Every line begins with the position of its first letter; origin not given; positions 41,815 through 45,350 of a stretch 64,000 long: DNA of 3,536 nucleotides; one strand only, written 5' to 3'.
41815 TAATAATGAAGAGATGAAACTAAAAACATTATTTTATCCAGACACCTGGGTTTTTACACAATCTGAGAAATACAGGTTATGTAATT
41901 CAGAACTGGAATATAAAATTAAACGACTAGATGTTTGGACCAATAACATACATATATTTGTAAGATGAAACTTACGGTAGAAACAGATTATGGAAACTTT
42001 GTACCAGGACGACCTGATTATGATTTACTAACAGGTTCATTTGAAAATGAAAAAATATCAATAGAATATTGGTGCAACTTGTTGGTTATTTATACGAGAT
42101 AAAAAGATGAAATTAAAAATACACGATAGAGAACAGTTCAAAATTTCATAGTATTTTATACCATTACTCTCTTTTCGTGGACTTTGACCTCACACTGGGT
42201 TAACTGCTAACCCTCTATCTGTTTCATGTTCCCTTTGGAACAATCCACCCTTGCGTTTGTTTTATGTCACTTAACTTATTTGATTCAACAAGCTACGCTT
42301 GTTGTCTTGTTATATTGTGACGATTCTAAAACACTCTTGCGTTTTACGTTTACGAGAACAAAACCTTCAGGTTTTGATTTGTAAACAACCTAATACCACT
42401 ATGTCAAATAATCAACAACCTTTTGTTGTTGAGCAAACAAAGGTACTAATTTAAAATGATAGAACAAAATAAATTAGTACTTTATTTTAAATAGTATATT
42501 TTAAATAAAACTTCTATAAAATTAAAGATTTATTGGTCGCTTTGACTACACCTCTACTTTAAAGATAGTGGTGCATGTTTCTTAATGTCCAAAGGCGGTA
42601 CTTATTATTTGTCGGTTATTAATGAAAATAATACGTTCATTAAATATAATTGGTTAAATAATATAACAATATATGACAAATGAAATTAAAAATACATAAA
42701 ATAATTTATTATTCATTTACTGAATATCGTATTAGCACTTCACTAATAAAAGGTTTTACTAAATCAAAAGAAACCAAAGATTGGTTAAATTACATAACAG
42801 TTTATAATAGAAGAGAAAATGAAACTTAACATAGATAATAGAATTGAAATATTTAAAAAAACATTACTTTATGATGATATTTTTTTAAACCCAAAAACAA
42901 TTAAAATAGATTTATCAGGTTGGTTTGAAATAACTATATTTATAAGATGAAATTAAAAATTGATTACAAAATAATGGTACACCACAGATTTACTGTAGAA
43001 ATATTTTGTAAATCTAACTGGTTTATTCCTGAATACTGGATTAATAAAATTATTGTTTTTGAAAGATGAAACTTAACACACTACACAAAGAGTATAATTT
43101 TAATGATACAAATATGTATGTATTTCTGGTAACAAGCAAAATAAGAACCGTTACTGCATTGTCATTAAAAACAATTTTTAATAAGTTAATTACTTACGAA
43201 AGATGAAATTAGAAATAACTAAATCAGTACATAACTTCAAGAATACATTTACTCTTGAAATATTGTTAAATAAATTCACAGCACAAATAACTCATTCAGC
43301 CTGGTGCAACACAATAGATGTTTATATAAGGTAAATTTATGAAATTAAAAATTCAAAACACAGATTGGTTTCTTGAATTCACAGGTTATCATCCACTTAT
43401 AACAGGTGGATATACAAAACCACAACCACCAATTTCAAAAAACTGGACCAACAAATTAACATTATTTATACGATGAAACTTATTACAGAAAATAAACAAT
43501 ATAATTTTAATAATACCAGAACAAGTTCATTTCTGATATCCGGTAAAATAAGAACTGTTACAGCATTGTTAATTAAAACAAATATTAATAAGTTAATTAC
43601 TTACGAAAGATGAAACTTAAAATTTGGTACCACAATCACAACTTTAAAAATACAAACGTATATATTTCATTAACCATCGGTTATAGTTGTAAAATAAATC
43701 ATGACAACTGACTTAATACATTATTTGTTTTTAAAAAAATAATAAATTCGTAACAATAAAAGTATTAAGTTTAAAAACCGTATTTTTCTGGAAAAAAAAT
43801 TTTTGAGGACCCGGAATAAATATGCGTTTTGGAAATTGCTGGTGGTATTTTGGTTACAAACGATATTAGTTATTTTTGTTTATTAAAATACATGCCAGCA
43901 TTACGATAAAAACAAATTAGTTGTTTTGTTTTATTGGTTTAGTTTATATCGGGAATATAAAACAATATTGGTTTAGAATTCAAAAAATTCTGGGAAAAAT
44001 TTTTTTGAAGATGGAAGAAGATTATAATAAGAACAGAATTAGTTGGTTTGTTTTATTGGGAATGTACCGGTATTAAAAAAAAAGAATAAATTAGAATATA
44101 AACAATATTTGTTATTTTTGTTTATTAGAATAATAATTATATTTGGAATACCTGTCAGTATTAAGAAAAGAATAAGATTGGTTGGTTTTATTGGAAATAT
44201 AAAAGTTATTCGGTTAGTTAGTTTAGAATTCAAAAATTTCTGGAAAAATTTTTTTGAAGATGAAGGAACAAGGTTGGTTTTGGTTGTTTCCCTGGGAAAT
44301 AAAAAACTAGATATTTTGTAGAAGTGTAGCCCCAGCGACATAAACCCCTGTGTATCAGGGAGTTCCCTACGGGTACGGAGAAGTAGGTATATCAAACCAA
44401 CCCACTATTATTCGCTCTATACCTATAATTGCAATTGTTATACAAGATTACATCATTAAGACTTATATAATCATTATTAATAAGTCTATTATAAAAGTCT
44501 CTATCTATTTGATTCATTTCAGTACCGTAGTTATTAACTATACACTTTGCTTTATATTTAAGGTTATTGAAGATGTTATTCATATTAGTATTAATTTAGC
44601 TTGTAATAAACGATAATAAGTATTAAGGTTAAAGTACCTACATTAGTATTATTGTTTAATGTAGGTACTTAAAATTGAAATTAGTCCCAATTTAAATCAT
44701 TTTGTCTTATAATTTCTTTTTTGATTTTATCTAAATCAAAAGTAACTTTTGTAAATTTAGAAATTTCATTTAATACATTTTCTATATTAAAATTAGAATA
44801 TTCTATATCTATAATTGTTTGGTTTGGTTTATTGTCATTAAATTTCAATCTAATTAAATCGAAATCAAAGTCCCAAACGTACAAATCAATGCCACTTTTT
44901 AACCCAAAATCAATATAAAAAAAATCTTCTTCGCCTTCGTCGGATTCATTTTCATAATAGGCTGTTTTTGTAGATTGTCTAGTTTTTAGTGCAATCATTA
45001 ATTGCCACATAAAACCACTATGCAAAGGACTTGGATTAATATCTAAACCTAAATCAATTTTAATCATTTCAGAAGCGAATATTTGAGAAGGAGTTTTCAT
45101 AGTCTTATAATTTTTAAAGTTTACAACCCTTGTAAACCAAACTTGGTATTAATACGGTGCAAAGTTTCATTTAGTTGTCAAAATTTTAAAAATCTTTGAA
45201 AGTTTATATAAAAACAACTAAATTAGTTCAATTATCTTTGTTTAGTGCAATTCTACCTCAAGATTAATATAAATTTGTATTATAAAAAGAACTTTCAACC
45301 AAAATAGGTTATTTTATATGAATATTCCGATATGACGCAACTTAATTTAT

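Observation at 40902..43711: Expanded family of about 26 overlapping mini-genes (40-54 codons) in tandem arrays at five loci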

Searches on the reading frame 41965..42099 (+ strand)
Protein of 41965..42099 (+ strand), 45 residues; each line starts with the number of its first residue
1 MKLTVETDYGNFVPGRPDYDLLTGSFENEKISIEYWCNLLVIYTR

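Call 48: predict_structure(alignment_id=A4)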
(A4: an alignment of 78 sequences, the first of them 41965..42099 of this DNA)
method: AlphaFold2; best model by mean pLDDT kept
length: 45 residues; sequences in the alignment: 78
mean_pLDDT: 78.3   pTM: 0.45
mean pLDDT of the five models: 78.3, 77.6, 76.8, 76.1, 68.0
residues with pLDDT >= 90: 0; 70-90: 41; 50-70: 4; < 50: 0
segments of 3 or more residues with pLDDT < 50: none
pLDDT, mean of each block of 10 residues (from residue 1): 80 78 77 78 79
secondary structure, 60 per line:
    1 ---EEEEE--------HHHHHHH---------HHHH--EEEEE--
elements in order: E4-8 H17-23 H33-36 E39-43

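Call 52: search_solved_structures(query=A4, max_evalue=10)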
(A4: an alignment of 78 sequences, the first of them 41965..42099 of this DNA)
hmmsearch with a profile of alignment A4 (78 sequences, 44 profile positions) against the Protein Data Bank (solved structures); distinct sequences matched with E-value up to 10: 3.
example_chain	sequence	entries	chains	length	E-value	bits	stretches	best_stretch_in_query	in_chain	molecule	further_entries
7kv2_AAA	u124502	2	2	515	0.36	14.5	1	19-43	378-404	RagB/SusD family nutrient uptake outer membrane protein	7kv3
2cl8_A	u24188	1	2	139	1.7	12.4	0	3-17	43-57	DECTIN-1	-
2bpe_A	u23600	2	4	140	1.7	12.4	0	3-17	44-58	DECTIN-1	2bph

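Call 53: search_protein_families(library=phrogs, alignment_id=A4, max_evalue=1)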
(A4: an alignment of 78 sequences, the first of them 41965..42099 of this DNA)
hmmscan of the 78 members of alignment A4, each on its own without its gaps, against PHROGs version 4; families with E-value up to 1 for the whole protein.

A. member 1, window:41965-42099:+ (45 aa): 0 families

B. families by the number of members that match (of 78 scanned): 28 families (the first 25 are shown)
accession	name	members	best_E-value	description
phrog_35412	-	2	0.12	-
phrog_28521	-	2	0.27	-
phrog_20023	-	1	0.0066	-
phrog_28718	-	1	0.019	-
phrog_2652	-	1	0.05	-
phrog_6394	-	1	0.063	-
phrog_17434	-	1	0.066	-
phrog_16868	-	1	0.084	-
phrog_3859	-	1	0.085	-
phrog_17052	-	1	0.087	-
phrog_1871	-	1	0.11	-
phrog_21801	-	1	0.11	-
phrog_1507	-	1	0.12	-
phrog_15970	-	1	0.12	transcriptional regulator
phrog_34309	-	1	0.13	-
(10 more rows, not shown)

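Call 54: search_protein_families(library=pfam, alignment_id=A4, max_evalue=1)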
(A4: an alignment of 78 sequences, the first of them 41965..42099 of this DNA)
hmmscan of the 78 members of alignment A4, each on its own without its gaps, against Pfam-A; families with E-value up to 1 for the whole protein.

A. member 1, window:41965-42099:+ (45 aa): 0 families

B. families by the number of members that match (of 78 scanned): 6 families
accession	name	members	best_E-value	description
PF08989.15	DUF1896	1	0.014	Domain of unknown function (DUF1896)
PF22893.2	ULD_2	1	0.015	Ubiquitin-like domain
PF10437.14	Lip_prot_lig_C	1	0.015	Bacterial lipoate protein ligase C-terminus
PF22984.1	RM6_Med14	1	0.021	Mediator of RNA polymerase II transcription subunit 14, RM6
PF20279.3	CTD12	1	0.06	C-terminal domain 12 of the ABC-three component (ABC-3C) systems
PF13791.11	Sigma_reg_C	1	0.079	Sigma factor regulator C-terminal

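Call 95: fold_search(model_id=the predicted structure, library=viral)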
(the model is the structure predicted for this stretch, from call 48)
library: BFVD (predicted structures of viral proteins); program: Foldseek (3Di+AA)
matches with E <= 10: 61; with E <= 0.001: 0
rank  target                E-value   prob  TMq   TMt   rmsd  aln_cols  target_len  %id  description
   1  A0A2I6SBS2            2.7e+00  0.09  0.40  0.16   6.1        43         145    9  WSSV184 [White spot syndrome virus]
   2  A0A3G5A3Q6            3.1e+00  0.03  0.26  0.21   9.3        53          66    9  Uncharacterized protein (Fragment) [Harvfovirus sp.]
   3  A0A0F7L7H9            3.1e+00  0.02  0.23  0.13   7.5        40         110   20  DUF559 domain-containing protein [uncultured marine virus]
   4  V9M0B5                3.6e+00  0.05  0.31  0.11   7.5        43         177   19  Uncharacterized protein [Vibrio phage VP4B]
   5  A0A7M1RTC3            3.9e+00  0.04  0.29  0.13   6.3        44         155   14  Uncharacterized protein [uncultured phage cr130_1]
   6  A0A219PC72            3.9e+00  0.03  0.29  0.18   5.4        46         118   13  Maturation protein IVA2 [Human adenovirus B serotype 7]
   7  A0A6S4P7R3            4.5e+00  0.08  0.40  0.28   5.4        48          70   12  Uncharacterized protein [uncultured phage_MedDCM-OCT-S42-C7]
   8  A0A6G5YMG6            4.8e+00  0.04  0.32  0.19   8.3        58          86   16  (no name in the UniProt tables at hand)
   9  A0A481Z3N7            4.8e+00  0.04  0.35  0.04  10.4        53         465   11  Patatin-like phospholipase [Mimivirus LCMiAC02]
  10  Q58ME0                4.8e+00  0.04  0.29  0.10   6.2        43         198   14  Virion structural protein [Prochlorococcus phage P-SSM2]
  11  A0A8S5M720            4.8e+00  0.02  0.25  0.23   6.3        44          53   20  Guanine nucleotide-binding protein G(K) subunit, modulator, GPCR, inhibitory, SIGNALING [Siphoviridae sp. ctrgt10]
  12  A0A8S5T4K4            4.8e+00  0.02  0.23  0.09   6.6        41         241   15  Uncharacterized protein [Siphoviridae sp. ctXYk3]
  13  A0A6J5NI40            5.1e+00  0.03  0.32  0.16   7.0        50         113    8  Uncharacterized protein (Fragment) [uncultured Caudovirales phage]
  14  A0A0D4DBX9            5.5e+00  0.07  0.42  0.36   7.8        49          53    6  Uncharacterized protein [Vibrio phage ValKK3]
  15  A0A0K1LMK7            5.5e+00  0.06  0.39  0.18   7.5        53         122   17  Uncharacterized protein [Caulobacter phage Sansa]
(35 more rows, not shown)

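Call 108: search_protein_families(library=padloc, alignment_id=A4, max_evalue=0.1)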
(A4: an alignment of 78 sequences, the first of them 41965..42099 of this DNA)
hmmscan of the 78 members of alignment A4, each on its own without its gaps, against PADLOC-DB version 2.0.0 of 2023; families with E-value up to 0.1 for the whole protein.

A. member 1, window:41965-42099:+ (45 aa): 0 families

B. families by the number of members that match (of 78 scanned): 1 family
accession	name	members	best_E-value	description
PDLC03268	MTase_II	1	0.0057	Type II methyltransferase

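Call 109: search_protein_families(library=ncbifam, alignment_id=A4, max_evalue=0.1)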
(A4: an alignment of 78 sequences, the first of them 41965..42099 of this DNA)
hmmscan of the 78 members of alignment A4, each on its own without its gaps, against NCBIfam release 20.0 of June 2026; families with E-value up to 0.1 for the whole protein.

A. member 1, window:41965-42099:+ (45 aa): 0 families

B. families by the number of members that match (of 78 scanned): 8 families
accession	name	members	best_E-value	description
NF009890.0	PRK13350.1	1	0.023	superantigen-like protein SSL12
NF045956.1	restrict_UpaP162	1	0.026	UpaP162 family type II restriction enzyme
NF047447.1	Lepto_OmpL37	1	0.064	adhesin OmpL37 family surface protein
NF007354.0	PRK09849.1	1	0.072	aldehyde ferredoxin oxidoreductase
NF037941.1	PKS_NbtC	1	0.076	nocobactin polyketide synthase NbtC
NF037940.1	PKS_MbtD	1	0.087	mycobactin polyketide synthase MbtD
TIGR03698.1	clan_AA_DTGF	1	0.096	clan AA aspartic protease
NF007789.0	PRK10483.1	1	0.099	tryptophan permease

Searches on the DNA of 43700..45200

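Call 102: search_rna_families(source=window, start=43700, end=45200, threshold=evalue, max_evalue=1)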
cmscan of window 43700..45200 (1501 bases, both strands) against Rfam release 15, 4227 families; matches with E-value up to 1: 1.
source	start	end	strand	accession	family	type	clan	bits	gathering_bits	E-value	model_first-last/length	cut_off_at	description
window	44630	44672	+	RF00637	mir-276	Gene; miRNA;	-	20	62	0.073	26-67/90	no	mir-276 microRNA precursor family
